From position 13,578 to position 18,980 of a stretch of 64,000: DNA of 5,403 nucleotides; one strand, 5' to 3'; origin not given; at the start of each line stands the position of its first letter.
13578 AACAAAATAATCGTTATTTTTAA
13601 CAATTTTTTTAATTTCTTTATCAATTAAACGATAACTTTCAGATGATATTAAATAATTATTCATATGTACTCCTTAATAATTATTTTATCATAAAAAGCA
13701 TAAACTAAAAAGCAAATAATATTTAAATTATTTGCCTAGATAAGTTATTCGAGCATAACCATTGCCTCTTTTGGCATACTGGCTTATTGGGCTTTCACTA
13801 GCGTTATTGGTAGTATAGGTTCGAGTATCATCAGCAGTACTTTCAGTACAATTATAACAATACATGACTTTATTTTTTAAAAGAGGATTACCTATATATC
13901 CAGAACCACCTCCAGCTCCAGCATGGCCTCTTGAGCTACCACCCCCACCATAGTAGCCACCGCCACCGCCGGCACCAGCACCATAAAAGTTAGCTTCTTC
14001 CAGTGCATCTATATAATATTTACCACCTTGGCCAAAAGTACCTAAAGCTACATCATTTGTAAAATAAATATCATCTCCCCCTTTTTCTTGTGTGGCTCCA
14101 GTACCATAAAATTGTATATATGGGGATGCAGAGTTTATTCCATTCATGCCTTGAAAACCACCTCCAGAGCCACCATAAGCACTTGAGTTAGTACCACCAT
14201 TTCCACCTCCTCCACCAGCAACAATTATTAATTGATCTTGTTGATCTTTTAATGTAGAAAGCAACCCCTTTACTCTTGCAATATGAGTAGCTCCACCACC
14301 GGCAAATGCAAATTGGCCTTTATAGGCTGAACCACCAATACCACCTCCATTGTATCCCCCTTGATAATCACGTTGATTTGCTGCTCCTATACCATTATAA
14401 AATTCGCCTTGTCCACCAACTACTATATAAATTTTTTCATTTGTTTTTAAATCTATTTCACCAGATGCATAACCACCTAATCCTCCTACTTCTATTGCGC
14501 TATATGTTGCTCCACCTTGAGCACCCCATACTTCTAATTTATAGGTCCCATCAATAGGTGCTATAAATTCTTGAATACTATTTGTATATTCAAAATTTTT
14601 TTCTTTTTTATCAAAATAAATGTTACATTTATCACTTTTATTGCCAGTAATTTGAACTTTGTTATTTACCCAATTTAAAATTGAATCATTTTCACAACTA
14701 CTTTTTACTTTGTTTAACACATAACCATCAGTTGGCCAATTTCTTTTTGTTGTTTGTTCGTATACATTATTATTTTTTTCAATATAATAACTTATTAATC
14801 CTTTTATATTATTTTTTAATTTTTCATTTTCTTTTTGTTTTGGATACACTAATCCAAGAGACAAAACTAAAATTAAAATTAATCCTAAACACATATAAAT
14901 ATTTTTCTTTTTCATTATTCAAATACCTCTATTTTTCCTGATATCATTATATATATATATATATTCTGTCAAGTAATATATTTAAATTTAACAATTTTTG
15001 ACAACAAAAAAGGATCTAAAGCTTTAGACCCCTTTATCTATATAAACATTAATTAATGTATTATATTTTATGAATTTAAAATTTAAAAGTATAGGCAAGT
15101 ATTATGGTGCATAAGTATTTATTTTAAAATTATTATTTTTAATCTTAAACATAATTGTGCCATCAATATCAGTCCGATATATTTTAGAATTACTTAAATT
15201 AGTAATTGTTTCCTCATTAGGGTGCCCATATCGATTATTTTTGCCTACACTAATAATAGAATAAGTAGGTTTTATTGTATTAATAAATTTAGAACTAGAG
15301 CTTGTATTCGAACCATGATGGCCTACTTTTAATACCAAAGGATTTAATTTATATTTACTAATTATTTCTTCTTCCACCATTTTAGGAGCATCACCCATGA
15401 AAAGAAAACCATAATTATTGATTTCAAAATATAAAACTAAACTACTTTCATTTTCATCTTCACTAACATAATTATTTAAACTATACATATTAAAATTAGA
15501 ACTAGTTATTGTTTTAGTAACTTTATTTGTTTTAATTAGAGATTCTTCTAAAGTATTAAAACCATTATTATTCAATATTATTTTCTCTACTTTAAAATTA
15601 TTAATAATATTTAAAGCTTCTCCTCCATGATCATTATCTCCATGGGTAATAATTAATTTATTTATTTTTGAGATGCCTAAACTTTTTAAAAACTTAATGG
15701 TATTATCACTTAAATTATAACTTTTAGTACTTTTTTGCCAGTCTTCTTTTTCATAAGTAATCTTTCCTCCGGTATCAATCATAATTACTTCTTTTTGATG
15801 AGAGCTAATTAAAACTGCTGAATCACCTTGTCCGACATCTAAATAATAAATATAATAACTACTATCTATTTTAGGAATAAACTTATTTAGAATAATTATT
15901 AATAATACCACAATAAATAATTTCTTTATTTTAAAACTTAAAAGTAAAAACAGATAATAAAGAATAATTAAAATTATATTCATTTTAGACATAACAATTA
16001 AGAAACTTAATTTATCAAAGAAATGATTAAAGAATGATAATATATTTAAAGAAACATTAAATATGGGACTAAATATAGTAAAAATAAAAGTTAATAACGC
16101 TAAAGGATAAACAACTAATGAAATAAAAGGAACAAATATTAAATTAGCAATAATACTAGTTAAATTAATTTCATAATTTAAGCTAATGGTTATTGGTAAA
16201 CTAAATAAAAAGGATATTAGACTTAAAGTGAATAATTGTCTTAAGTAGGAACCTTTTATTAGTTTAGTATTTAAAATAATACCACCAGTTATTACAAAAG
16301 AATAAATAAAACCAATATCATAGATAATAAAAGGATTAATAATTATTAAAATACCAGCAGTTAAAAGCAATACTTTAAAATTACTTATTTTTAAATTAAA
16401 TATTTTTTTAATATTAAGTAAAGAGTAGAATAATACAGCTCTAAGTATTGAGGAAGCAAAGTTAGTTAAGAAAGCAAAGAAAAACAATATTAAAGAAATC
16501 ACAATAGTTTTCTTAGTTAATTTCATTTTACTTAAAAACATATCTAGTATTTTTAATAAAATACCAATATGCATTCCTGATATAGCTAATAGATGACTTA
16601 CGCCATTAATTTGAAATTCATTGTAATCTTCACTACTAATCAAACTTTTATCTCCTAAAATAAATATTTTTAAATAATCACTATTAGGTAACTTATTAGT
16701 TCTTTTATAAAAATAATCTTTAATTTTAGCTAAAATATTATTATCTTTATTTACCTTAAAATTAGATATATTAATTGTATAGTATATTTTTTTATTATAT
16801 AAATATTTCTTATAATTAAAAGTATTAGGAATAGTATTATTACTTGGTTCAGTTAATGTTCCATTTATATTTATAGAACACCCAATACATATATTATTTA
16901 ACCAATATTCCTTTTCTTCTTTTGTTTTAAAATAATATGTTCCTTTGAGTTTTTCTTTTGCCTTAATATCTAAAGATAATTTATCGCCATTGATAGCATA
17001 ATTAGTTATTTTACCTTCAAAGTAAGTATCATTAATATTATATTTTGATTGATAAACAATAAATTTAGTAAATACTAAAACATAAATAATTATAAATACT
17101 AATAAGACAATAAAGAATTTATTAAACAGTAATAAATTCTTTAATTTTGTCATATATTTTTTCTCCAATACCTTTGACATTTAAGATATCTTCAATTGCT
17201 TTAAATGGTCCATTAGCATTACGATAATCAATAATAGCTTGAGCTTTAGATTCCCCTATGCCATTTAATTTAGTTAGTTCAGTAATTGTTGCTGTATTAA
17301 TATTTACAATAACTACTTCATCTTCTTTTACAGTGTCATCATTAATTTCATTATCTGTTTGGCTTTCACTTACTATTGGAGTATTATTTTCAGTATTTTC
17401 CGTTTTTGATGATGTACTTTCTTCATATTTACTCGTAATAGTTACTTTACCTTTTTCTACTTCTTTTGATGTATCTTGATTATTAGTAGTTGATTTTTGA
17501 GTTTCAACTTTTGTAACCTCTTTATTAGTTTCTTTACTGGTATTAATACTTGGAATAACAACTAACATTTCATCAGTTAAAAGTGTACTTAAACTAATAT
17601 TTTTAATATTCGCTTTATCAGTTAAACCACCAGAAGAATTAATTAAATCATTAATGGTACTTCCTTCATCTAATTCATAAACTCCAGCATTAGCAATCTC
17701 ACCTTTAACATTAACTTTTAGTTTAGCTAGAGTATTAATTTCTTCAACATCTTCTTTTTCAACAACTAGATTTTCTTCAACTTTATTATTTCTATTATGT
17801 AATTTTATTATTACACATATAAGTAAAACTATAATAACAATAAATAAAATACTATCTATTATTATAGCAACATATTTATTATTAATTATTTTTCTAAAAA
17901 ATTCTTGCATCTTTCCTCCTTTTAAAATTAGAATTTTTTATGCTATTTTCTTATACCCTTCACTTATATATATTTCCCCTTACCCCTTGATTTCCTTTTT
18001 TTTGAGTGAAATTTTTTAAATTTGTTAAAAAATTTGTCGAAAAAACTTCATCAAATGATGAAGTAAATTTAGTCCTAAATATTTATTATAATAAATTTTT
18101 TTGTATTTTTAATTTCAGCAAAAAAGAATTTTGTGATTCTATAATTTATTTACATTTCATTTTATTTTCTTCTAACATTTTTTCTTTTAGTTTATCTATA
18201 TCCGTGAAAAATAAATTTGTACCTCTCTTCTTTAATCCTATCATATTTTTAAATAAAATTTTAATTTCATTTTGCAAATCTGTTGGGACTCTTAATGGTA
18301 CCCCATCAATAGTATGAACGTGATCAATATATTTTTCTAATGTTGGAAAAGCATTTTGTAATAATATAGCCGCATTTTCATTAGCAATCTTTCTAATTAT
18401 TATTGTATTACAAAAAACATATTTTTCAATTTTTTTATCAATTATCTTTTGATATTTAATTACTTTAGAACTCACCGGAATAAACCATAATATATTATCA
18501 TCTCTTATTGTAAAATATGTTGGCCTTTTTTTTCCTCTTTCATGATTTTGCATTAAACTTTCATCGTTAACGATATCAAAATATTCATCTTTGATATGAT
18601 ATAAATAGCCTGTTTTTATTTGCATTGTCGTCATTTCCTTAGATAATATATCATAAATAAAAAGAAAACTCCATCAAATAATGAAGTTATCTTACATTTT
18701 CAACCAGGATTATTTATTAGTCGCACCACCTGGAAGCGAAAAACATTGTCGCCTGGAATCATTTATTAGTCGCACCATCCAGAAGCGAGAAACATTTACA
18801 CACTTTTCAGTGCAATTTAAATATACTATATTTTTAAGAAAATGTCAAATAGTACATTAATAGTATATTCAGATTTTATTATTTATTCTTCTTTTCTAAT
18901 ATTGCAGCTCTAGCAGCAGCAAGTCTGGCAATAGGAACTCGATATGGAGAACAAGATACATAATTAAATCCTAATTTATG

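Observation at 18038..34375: Three ToxI-like repeat-RNA cassettes within 16 kb, only one with a recognisable toxin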

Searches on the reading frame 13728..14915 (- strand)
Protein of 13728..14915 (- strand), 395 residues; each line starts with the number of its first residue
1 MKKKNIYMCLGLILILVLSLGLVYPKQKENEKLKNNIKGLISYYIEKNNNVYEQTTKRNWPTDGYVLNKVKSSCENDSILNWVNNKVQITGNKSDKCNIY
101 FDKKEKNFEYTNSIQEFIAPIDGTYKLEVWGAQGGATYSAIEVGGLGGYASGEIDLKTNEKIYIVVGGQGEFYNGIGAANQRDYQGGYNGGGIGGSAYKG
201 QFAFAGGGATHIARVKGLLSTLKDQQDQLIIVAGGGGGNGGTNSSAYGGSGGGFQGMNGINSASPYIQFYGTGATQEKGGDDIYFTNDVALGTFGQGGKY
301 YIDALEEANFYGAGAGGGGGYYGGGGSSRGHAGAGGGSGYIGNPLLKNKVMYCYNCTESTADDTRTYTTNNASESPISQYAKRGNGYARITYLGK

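Call 93: search_protein_families(library=pfam, proteins=[window:13728-14915:-], max_evalue=0.0001)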
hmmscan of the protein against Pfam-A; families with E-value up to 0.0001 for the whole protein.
window:13728-14915:- (395 aa): 1 family
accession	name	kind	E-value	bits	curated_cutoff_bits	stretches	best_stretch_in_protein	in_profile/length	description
PF12810.13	ALK_LTK_GRD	-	2.1e-38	133.2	24.5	1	122-393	7-243/243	ALK/LTK, Glycine-rich domain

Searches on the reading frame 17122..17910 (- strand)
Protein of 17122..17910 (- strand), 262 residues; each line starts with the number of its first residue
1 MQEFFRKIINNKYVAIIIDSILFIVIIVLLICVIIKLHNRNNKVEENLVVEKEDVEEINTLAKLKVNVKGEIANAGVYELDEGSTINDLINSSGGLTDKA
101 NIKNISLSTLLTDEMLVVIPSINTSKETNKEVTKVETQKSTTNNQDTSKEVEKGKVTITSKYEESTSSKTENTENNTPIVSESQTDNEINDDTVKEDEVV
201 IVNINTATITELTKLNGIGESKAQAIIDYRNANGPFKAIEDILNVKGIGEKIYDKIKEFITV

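Call 9: search_protein_families(library=pfam, proteins=[window:17122-17910:-], max_evalue=0.01)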
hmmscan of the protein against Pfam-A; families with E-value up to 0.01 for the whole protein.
window:17122-17910:- (262 aa): 9 families
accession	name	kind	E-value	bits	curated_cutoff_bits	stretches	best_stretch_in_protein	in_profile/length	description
PF12836.13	HHH_3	-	3.8e-23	81.8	27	1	200-261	4-65/65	Helix-hairpin-helix motif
PF00633.29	HHH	-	4.4e-12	45.6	24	1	202-229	3-30/30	Helix-hairpin-helix motif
PF10531.15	SLBB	-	4.6e-11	42.8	27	1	65-116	1-51/55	SLBB domain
PF22461.2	SLBB_2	-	1.8e-07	31.6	27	1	65-108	2-47/79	SLBB domain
PF14520.12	HHH_5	-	9.3e-06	26.5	27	0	206-228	31-53/57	Helix-hairpin-helix domain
PF12826.13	HHH_2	-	1.2e-05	25.8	27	0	203-229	28-54/64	Helix-hairpin-helix motif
PF14579.12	HHH_6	-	0.00028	21.5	25.6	1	181-244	10-59/90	Helix-hairpin-helix motif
PF03934.19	T2SSK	-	0.0003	21.5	24.2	1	202-258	1-58/63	Type II secretion system (T2SS), protein K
PF14716.13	HHH_8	-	0.00058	20.6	30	0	235-260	43-68/73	Helix-hairpin-helix domain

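Call 10: search_protein_families(library=ncbifam, proteins=[window:17122-17910:-], max_evalue=0.01)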
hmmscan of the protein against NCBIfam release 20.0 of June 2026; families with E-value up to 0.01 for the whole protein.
window:17122-17910:- (262 aa): 7 families
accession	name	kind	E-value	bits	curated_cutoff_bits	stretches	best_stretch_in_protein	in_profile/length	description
TIGR01259.1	comE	subfamily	5.1e-31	107.2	152.35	2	187-262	48-120/120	comEA protein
TIGR00426.1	TIGR00426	subfamily_domain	4.1e-24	84.4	53.1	1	199-262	5-69/69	competence protein ComEA helix-hairpin-helix repeat region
NF045978.1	ComEA_MAG0490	equivalog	3.1e-13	49.8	98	2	21-140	5-116/162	MAG0490 family ComEA-like DNA-binding protein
NF002708.1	PRK02515.1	equivalog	3.3e-05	23.8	85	1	166-258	25-111/137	photosystem II complex extrinsic protein PsbU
NF041843.1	EpsY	equivalog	0.00045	19.5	320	1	61-103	125-167/211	exopolysaccharide export protein EpsY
NF037980.1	T2SS_GspK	equivalog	0.0075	15.8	130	0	199-248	212-259/307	type II secretion system minor pseudopilin GspK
NF006586.0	PRK09112.1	equivalog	0.0076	15.5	308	0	102-174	192-264/351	DNA polymerase III subunit delta'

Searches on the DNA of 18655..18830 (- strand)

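Call 109: search_dna_similar(query=window:18655-18830:-, collection=phages, mode=distant, max_evalue=0.01, max_rows=15)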
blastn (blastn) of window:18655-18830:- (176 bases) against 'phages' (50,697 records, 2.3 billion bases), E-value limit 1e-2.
No match.
